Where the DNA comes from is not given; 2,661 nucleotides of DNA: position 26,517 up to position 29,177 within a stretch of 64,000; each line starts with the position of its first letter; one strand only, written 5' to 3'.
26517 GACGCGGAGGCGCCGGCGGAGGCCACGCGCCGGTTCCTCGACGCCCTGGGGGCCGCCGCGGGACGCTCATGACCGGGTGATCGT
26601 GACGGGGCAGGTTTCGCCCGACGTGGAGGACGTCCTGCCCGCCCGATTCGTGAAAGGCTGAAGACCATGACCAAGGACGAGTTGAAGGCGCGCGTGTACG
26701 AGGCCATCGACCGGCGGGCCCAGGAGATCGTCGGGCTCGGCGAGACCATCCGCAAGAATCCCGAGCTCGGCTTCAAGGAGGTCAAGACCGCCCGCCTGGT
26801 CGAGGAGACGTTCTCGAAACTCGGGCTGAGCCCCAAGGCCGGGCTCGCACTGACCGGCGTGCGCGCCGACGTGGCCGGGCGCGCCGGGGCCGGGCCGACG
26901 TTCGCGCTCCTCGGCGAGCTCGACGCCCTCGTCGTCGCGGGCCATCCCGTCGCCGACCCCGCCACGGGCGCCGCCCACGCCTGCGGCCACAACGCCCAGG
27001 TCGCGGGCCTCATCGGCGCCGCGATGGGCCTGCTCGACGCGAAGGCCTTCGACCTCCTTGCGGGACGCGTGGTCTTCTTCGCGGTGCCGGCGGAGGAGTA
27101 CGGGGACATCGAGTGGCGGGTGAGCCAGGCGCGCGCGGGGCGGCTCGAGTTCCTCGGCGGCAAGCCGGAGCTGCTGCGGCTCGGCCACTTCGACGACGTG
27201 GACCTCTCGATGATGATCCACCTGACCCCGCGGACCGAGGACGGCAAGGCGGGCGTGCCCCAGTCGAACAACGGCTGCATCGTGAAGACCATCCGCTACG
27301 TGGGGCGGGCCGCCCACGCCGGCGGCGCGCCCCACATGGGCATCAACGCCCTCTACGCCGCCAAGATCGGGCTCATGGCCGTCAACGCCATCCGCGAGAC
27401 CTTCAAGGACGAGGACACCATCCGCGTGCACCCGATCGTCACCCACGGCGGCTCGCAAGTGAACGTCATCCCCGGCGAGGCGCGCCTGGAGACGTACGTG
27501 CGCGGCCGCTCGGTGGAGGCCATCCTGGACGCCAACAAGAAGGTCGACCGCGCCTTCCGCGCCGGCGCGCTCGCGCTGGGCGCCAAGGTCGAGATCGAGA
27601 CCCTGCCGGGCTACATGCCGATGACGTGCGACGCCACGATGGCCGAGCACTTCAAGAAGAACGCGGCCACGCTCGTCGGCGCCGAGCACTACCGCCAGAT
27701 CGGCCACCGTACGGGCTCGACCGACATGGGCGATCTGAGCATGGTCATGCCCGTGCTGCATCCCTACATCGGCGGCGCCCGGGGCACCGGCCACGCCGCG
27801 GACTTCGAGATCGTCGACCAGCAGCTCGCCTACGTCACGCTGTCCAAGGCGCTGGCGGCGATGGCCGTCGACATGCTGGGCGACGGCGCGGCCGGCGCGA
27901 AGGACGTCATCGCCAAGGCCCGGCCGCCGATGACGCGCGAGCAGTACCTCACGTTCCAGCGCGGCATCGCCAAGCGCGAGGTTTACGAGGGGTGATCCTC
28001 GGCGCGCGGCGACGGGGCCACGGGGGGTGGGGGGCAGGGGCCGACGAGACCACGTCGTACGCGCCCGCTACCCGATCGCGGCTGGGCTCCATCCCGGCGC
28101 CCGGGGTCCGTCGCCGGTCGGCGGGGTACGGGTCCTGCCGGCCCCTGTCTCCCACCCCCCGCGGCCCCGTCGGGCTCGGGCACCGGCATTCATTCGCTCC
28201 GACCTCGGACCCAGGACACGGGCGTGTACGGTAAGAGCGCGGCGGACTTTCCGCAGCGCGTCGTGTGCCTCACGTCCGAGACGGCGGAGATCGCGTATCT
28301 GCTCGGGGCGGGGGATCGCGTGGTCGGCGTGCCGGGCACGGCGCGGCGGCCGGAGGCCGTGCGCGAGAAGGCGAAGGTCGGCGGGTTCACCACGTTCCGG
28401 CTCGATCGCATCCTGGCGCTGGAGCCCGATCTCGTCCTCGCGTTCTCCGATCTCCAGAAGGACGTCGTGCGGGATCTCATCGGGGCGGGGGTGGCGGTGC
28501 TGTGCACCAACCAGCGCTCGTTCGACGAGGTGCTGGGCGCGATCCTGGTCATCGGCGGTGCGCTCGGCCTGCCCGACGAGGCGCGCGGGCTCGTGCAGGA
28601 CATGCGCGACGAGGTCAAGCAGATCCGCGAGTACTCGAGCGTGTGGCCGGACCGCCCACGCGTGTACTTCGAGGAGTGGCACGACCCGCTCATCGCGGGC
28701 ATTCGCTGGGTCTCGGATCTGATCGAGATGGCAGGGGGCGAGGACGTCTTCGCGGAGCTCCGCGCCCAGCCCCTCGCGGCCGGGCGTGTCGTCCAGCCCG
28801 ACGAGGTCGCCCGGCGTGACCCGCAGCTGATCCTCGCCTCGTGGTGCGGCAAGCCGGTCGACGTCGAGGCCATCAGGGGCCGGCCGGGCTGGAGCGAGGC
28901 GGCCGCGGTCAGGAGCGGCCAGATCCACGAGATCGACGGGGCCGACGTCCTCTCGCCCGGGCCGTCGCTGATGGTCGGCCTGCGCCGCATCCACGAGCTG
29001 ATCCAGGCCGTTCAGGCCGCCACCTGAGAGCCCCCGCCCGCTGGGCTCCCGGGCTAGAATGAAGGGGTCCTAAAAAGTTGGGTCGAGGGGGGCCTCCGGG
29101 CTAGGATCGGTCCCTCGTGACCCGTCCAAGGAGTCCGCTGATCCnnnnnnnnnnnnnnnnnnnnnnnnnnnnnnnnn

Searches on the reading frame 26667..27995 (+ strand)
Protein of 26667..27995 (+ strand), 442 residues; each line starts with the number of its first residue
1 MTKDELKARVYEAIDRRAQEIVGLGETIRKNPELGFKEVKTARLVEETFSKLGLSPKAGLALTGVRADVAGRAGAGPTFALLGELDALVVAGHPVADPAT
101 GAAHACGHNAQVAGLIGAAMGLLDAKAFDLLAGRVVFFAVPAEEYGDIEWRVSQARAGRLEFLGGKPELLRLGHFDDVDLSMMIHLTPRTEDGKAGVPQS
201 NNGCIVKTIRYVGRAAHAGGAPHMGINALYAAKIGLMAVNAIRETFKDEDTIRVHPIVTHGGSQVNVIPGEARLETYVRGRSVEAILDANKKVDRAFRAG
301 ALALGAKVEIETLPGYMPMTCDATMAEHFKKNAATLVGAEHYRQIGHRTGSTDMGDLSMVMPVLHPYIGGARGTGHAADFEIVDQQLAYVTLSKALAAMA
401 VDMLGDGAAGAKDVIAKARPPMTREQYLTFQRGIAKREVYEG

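Call 16: find_encoding_contigs(protein=window:26667-27995:+, flank=10000, max_places=6)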
Protein window:26667-27995:+ (442 aa): 1 contig read that carries it; 1 place shown.
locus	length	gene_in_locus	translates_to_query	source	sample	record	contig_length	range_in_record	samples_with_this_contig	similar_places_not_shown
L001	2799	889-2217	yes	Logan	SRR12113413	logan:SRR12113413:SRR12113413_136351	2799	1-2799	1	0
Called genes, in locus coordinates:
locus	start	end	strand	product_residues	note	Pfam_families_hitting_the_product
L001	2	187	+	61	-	?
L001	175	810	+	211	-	PF02581:TMP-TENI, PF03060:NMO (weak)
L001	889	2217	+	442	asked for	PF01546:Peptidase_M20, PF07687:M20_dimer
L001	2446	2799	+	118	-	?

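Call 17: search_protein_families(library=pfam, proteins=[window:26667-27995:+])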
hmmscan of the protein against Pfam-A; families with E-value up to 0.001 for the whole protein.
window:26667-27995:+ (442 aa): 2 families
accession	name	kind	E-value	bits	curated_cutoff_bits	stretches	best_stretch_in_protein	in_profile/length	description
PF01546.33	Peptidase_M20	-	1.2e-11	45.3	24.6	1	82-386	3-192/206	Peptidase family M20/M25/M40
PF07687.19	M20_dimer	-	6.2e-09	36.2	21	1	209-297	11-99/107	Peptidase dimerisation domain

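Call 24: find_homologous_proteins(query=window:26667-27995:+, max_evalue=1e-30)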
Query window:26667-27995:+ (442 aa): 7757 proteins with E <= 1e-30 among 8000 candidates; the best 120 are listed.
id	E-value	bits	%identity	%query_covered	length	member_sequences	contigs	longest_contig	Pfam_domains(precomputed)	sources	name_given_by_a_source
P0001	3.8e-288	973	100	100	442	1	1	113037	PF01546.34,PF07687.20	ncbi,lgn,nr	ncbi:MAG: amidohydrolase [Candidatus Rokubacteria bacterium]|nr:amidohydrolase [Candidatus Rokubacte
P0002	1.3e-287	972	100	100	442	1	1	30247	PF01546.34,PF07687.20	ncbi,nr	ncbi:MAG: amidohydrolase [Candidatus Rokubacteria bacterium]|nr:amidohydrolase [Candidatus Rokubacte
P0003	5.0e-257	871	88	100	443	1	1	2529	PF01546.34,PF07687.20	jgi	jgi:amidohydrolase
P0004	8.3e-253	857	86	100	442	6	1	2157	PF01546.34,PF07687.20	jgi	jgi:amidohydrolase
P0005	2.7e-252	855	85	100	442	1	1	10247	PF01546.34,PF07687.20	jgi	-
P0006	6.5e-252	854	85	100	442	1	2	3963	PF01546.34,PF07687.20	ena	-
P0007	2.6e-251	852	85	100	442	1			PF01546.34,PF07687.20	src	-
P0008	4.1e-251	851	85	100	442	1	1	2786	PF01546.34,PF07687.20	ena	-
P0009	2.6e-250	849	85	100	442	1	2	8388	PF01546.34,PF07687.20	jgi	jgi:amidohydrolase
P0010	2.9e-250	848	85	100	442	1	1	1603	PF01546.34,PF07687.20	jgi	jgi:amidohydrolase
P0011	3.0e-250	848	84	100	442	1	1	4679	PF01546.34,PF07687.20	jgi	jgi:amidohydrolase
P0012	3.3e-250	848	85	100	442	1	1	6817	PF01546.34,PF07687.20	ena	-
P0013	4.6e-250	848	84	100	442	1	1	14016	PF01546.34,PF07687.20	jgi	jgi:amidohydrolase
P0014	5.3e-250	848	85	100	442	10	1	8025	PF01546.34,PF07687.20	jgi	jgi:amidohydrolase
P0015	7.3e-250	847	85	100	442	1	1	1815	PF01546.34,PF07687.20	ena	-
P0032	2.2e-248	842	84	100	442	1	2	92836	PF01546.34,PF07687.20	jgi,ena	-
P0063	2.8e-246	835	84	100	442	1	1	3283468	PF01546.34,PF07687.20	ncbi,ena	-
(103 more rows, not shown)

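Call 25: find_encoding_contigs(protein=P0063, flank=10000, max_places=3)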
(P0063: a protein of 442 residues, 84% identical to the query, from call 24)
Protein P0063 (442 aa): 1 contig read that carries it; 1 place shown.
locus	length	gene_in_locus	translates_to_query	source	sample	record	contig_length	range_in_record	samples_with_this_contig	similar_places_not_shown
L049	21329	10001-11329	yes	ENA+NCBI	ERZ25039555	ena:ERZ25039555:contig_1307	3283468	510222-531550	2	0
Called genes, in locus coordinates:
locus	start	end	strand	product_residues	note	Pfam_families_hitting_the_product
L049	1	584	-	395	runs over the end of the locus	PF02515:CoA_transf_3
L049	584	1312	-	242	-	PF00378:ECH_1, PF16113:ECH_2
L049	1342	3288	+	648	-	PF16177:ACAS_N, PF00501:AMP-binding, PF13193:AMP-binding_C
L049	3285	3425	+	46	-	-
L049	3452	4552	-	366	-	PF14907:NTP_transf_5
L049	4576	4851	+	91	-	PF05402:PqqD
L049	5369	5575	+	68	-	PF02597:ThiS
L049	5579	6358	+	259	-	PF05690:ThiG, PF00977:His_biosynth (faint)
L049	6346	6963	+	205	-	PF02581:TMP-TENI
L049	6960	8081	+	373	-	PF00070:Pyr_redox (weak), PF00890:FAD_binding_2 (weak), PF01266:DAO, PF07992:Pyr_redox_2 (faint), PF13450:NAD_binding_8 (weak)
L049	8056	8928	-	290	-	PF07694:5TM-5TMR_LYT, PF00512:HisKA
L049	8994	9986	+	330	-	PF00355:Rieske, PF19112:VanA_C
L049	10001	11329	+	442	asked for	PF01546:Peptidase_M20, PF07687:M20_dimer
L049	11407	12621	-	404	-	PF01569:PAP2 (weak), PF22778:VCPO_2nd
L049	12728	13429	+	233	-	PF01638:HxlR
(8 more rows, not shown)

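Call 26: find_encoding_contigs(protein=P0032, flank=10000, max_places=3)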
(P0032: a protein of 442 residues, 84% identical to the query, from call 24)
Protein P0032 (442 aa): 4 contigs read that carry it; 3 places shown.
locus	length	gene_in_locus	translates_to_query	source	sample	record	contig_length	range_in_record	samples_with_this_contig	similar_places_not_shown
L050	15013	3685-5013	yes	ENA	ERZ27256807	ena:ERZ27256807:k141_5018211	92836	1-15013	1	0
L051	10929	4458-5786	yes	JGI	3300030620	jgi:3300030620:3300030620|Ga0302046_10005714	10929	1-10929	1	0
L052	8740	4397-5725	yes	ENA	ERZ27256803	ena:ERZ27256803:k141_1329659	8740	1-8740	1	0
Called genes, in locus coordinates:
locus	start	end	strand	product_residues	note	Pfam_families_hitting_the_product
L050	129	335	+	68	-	PF02597:ThiS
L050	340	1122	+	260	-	PF05690:ThiG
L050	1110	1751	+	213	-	PF02581:TMP-TENI, PF03060:NMO (faint)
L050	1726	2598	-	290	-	PF07694:5TM-5TMR_LYT, PF00512:HisKA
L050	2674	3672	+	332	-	PF00355:Rieske, PF19112:VanA_C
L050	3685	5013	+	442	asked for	PF01546:Peptidase_M20, PF07687:M20_dimer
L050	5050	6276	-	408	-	PF01569:PAP2, PF22778:VCPO_2nd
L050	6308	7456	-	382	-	PF02771:Acyl-CoA_dh_N (weak), PF02770:Acyl-CoA_dh_M, PF00441:Acyl-CoA_dh_1 (weak)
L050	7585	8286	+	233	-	PF01638:HxlR, PF02036:SCP2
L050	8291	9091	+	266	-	PF01497:Peripla_BP_2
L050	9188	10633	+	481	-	PF01523:PmbA_TldD_1st, PF19290:PmbA_TldD_2nd, PF19289:PmbA_TldD_3rd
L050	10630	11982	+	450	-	PF01523:PmbA_TldD_1st, PF19290:PmbA_TldD_2nd, PF19289:PmbA_TldD_3rd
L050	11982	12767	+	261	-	PF01026:TatD_DNase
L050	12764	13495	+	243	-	PF00561:Abhydrolase_1, PF12146:Hydrolase_4, PF00326:Peptidase_S9 (weak)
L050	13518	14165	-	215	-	-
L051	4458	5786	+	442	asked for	PF01546:Peptidase_M20, PF07687:M20_dimer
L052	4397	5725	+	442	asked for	PF01546:Peptidase_M20, PF07687:M20_dimer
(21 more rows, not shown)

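Call 27: find_encoding_contigs(protein=P0002, flank=10000, max_places=3)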
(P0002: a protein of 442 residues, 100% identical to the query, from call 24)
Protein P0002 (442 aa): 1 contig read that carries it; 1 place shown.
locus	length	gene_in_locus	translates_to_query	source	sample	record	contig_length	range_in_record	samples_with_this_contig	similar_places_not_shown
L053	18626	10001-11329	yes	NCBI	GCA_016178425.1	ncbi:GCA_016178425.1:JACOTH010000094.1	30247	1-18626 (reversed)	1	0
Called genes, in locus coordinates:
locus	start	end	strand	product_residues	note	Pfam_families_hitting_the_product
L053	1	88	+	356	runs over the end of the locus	PF01571:GCV_T, PF08669:GCV_T_C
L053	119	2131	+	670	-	PF03190:Thioredox_DsbH, PF13098:Thioredoxin_2 (weak), PF13899:Thioredoxin_7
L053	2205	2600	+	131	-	PF01042:Ribonuc_L-PSP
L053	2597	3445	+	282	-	PF00528:BPD_transp_1 (weak)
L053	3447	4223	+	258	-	PF00528:BPD_transp_1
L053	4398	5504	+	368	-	PF01547:SBP_bac_1 (weak), PF13416:SBP_bac_8, PF13343:SBP_bac_6, PF13531:SBP_bac_11 (weak)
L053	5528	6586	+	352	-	PF00005:ABC_tran, PF08402:TOBE_2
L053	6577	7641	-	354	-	-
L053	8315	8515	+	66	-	PF02597:ThiS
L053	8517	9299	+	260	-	PF05690:ThiG, PF00977:His_biosynth (faint)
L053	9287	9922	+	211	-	PF02581:TMP-TENI, PF03060:NMO (weak)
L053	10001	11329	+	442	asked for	PF01546:Peptidase_M20, PF07687:M20_dimer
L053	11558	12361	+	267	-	PF01497:Peripla_BP_2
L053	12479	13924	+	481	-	PF01523:PmbA_TldD_1st, PF19290:PmbA_TldD_2nd, PF19289:PmbA_TldD_3rd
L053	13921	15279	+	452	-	PF01523:PmbA_TldD_1st, PF19290:PmbA_TldD_2nd, PF19289:PmbA_TldD_3rd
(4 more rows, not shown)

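Call 44: find_encoding_contigs(protein=P0003, flank=10000, max_places=4)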
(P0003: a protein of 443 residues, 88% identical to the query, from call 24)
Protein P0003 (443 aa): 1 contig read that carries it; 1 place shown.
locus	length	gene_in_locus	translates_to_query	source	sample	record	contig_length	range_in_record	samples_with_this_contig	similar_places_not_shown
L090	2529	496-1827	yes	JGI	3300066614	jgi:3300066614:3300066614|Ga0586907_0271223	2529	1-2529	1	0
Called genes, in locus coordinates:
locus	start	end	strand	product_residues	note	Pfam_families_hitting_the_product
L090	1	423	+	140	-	?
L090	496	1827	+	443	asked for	PF01546:Peptidase_M20, PF07687:M20_dimer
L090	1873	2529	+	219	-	?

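Call 45: find_encoding_contigs(protein=P0005, flank=10000, max_places=4)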
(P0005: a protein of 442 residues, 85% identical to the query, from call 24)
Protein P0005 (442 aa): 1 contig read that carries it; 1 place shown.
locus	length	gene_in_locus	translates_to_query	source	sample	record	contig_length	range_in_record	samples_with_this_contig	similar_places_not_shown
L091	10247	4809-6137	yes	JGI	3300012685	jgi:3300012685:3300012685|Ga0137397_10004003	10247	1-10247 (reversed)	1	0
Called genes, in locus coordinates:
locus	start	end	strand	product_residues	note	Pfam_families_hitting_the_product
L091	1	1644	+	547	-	?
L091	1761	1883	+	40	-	-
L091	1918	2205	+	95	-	PF10387:DUF2442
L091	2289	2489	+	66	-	PF02597:ThiS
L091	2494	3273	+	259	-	PF05690:ThiG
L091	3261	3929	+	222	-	PF02581:TMP-TENI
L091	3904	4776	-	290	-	PF07694:5TM-5TMR_LYT, PF00512:HisKA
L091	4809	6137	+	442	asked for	PF01546:Peptidase_M20, PF07687:M20_dimer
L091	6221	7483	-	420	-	PF01569:PAP2, PF22778:VCPO_2nd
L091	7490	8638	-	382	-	PF02771:Acyl-CoA_dh_N, PF02770:Acyl-CoA_dh_M, PF00441:Acyl-CoA_dh_1, PF08028:Acyl-CoA_dh_2 (weak)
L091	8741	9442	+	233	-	PF01638:HxlR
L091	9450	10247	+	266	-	?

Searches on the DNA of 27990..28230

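Call 93: search_rna_families(source=window, start=27990, end=28230, threshold=evalue, max_evalue=10)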
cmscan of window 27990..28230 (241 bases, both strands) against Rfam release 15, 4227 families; matches with E-value up to 10: 2.
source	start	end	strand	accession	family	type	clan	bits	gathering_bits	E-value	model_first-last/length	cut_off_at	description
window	28015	28167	+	RF04159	MIR1437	Gene; miRNA;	-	21.5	168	0.12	1-192/192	no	MIR1437 microRNA precursor family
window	28074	28084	+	RF03139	S4-Bacteroidia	Cis-reg; leader;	CL00119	12.6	34.7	3.2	1-34/34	no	S4-Bacteroidia ribosomal protein leader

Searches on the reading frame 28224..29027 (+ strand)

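Call 17: search_protein_families(library=pfam, proteins=[window:28224-29027:+])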
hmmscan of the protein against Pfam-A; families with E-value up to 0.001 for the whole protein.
window:28224-29027:+ (267 aa): 1 family
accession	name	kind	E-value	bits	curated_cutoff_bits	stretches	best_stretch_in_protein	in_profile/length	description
PF01497.23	Peripla_BP_2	-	1.8e-36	126.1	27.5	1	13-238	1-232/235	Periplasmic binding protein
